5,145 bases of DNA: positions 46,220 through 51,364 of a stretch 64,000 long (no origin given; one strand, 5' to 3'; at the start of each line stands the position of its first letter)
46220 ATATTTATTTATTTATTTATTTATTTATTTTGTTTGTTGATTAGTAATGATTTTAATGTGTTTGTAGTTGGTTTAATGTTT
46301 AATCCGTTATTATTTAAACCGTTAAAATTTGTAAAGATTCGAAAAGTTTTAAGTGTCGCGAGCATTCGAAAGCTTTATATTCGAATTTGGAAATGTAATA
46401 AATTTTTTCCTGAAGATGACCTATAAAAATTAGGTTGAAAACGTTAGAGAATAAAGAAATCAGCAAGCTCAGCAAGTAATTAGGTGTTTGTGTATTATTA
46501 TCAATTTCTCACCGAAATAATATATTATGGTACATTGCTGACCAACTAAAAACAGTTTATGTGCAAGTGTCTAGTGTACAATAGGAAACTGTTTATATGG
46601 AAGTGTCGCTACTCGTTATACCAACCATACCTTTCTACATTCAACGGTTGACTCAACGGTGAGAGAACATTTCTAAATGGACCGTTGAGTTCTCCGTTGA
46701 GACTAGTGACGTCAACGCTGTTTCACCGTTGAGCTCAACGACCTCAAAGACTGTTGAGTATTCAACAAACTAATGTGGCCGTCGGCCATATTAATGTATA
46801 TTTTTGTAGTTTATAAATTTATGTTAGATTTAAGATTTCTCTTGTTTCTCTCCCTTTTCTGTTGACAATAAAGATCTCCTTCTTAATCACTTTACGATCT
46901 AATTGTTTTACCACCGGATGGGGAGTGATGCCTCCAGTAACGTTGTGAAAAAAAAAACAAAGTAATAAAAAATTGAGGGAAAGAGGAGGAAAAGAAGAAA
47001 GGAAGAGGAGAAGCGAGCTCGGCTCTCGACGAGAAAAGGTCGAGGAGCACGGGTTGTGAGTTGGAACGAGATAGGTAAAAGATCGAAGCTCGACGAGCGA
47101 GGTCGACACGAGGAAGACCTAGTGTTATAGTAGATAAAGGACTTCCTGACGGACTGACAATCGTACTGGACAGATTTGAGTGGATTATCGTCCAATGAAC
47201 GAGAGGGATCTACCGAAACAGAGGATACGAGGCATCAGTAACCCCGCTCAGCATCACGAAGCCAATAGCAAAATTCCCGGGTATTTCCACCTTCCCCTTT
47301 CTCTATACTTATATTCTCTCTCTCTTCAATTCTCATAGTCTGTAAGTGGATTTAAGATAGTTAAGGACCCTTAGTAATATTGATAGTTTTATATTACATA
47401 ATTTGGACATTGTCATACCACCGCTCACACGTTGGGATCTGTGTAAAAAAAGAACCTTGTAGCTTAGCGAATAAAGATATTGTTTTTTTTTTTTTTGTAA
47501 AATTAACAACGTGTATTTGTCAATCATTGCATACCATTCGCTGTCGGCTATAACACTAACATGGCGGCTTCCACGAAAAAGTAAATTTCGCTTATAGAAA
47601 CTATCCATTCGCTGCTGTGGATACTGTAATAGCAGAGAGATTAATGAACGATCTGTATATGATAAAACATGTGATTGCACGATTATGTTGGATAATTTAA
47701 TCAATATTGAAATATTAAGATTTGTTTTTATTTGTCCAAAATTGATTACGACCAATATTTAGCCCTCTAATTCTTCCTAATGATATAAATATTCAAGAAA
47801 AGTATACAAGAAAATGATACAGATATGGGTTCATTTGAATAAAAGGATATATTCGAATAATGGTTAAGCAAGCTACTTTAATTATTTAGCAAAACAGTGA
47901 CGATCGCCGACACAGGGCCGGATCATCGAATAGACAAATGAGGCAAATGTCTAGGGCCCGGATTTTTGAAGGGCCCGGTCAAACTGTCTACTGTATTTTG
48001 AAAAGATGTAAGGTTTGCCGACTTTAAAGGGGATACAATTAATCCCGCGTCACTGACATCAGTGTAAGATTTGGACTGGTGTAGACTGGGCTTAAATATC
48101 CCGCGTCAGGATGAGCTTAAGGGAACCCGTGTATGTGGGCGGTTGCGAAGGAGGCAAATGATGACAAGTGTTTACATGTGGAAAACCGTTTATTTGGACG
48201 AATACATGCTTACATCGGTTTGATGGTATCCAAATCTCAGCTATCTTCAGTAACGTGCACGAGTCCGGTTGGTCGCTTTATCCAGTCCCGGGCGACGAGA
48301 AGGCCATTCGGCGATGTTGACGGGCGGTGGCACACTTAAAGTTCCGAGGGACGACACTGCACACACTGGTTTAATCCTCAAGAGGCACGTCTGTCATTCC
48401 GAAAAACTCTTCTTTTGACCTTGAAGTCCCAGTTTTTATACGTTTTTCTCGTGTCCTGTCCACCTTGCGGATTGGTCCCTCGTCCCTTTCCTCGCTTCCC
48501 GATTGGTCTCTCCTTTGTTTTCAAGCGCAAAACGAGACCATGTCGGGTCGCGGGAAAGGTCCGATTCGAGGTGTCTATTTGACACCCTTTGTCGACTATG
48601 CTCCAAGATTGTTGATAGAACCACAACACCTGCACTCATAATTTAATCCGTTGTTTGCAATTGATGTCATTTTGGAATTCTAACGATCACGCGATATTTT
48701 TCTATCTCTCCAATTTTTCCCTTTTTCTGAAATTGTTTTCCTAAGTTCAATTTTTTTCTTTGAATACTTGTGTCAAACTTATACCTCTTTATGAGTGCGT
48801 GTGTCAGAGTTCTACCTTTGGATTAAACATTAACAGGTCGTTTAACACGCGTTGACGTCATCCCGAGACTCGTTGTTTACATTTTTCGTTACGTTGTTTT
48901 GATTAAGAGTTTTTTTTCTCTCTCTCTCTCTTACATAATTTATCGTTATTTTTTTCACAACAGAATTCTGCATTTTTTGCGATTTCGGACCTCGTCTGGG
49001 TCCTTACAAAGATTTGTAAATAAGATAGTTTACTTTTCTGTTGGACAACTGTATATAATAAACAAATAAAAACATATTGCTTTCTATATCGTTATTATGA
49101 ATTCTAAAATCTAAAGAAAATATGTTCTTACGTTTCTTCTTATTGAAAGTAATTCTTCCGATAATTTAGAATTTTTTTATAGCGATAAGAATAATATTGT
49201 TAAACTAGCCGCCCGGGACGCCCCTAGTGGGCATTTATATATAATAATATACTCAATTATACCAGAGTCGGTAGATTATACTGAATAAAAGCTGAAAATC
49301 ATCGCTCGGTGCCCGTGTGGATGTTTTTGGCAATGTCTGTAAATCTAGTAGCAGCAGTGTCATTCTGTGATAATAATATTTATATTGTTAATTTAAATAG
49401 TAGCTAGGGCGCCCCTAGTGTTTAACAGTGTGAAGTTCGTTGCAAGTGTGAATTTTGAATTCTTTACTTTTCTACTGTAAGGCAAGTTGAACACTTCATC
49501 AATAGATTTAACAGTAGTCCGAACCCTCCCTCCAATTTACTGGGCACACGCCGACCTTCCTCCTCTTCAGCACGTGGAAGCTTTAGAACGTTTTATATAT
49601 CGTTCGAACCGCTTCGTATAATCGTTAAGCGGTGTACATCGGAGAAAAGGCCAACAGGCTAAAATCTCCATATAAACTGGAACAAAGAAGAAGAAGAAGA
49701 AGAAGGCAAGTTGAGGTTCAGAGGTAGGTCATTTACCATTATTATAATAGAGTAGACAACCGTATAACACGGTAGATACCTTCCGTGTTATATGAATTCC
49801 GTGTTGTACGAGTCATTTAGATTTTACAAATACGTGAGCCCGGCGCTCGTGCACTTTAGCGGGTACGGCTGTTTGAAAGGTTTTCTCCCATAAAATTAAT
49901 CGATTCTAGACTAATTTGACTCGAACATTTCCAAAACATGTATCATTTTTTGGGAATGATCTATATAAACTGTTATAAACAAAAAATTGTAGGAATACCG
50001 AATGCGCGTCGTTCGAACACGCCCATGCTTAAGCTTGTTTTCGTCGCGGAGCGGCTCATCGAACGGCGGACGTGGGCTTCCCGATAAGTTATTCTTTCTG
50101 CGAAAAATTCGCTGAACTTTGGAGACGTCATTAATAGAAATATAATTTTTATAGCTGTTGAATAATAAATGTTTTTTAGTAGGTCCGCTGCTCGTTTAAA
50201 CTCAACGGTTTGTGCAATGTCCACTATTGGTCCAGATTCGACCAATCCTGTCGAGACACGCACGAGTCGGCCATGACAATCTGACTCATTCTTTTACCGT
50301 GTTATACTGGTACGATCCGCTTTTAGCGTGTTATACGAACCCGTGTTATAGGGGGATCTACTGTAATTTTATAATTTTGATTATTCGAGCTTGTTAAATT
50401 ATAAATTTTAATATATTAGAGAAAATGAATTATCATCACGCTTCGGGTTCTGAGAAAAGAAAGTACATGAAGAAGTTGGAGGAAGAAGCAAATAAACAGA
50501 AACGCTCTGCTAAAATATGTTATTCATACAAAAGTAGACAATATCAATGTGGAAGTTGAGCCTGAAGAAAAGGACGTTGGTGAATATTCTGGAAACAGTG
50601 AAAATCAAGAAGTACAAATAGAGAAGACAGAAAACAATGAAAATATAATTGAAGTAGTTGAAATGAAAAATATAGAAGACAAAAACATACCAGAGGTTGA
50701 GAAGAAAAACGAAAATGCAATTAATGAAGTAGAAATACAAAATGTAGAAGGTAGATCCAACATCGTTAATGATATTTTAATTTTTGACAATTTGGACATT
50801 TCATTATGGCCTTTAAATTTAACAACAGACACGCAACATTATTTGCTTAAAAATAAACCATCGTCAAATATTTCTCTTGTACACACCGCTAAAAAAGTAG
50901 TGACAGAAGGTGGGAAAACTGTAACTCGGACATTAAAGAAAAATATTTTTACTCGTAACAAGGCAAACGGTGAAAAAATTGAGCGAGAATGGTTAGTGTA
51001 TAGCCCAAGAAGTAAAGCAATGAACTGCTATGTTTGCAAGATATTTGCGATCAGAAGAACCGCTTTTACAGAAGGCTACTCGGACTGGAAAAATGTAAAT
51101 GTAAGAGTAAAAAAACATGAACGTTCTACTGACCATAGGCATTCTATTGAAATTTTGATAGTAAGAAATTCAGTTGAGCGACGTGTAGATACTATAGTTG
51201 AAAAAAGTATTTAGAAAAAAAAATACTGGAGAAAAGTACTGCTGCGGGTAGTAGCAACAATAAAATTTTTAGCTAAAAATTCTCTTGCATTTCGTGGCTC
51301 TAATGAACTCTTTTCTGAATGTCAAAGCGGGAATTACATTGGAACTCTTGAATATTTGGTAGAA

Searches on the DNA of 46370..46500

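Call 36: search_rna_families(source=window, start=46370, end=46500, threshold=evalue, max_evalue=10, show_alignments=2)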
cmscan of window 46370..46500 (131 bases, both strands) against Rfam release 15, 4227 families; matches with E-value up to 10: 3.
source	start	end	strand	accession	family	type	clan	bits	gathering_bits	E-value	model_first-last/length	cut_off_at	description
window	46375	46426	+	RF00474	snosnR57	Gene; snRNA; snoRNA; CD-box;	-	15.9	50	6.4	1-95/95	no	Small nucleolar RNA snR57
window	46373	46425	-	RF01962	RMST_1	Gene; lncRNA;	-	10.5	40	2.1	1-61/61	no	Rhabdomyosarcoma 2 associated transcript conserved region 1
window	46370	46433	-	RF02933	ARRPOF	Gene; sRNA;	-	9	127.2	3.1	1-63/256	3'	ARRPOF RNA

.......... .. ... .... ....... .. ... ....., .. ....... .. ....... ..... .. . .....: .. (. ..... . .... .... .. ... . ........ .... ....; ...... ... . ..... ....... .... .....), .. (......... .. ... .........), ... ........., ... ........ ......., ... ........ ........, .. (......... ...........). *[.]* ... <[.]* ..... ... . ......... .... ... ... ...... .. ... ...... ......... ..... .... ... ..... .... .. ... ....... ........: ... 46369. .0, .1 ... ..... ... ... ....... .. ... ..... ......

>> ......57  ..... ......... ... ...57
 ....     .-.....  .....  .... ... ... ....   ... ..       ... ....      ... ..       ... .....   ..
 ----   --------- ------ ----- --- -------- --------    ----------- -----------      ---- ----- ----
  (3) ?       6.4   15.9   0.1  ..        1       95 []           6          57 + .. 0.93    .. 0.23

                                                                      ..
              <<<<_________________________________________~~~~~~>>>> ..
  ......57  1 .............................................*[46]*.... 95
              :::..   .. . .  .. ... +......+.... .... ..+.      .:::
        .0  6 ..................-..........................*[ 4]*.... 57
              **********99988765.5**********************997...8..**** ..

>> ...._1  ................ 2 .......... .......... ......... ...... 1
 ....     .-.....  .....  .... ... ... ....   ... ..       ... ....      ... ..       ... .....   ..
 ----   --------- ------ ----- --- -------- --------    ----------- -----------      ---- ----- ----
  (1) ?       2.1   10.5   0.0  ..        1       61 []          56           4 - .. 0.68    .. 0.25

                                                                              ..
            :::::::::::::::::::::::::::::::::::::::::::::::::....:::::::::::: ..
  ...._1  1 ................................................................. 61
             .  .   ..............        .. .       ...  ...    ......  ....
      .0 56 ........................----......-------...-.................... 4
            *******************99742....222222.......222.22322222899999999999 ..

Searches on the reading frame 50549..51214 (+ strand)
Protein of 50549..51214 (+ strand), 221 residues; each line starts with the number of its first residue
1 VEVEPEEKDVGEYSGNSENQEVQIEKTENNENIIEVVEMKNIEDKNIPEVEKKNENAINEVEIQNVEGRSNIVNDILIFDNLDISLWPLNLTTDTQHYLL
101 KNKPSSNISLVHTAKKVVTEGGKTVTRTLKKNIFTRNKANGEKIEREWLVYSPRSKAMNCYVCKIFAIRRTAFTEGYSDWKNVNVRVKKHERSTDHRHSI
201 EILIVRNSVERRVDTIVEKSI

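Call 12: search_protein_families(library=pfam, proteins=[window:50549-51214:+], max_evalue=0.01)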
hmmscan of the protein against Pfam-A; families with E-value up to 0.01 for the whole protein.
window:50549-51214:+ (221 aa): 1 family
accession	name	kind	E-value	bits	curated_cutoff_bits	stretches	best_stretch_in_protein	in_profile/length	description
PF25431.1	zf-C17orf113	-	0.0002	21.6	29.5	1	147-200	2-56/63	C17orf113 probable zinc finger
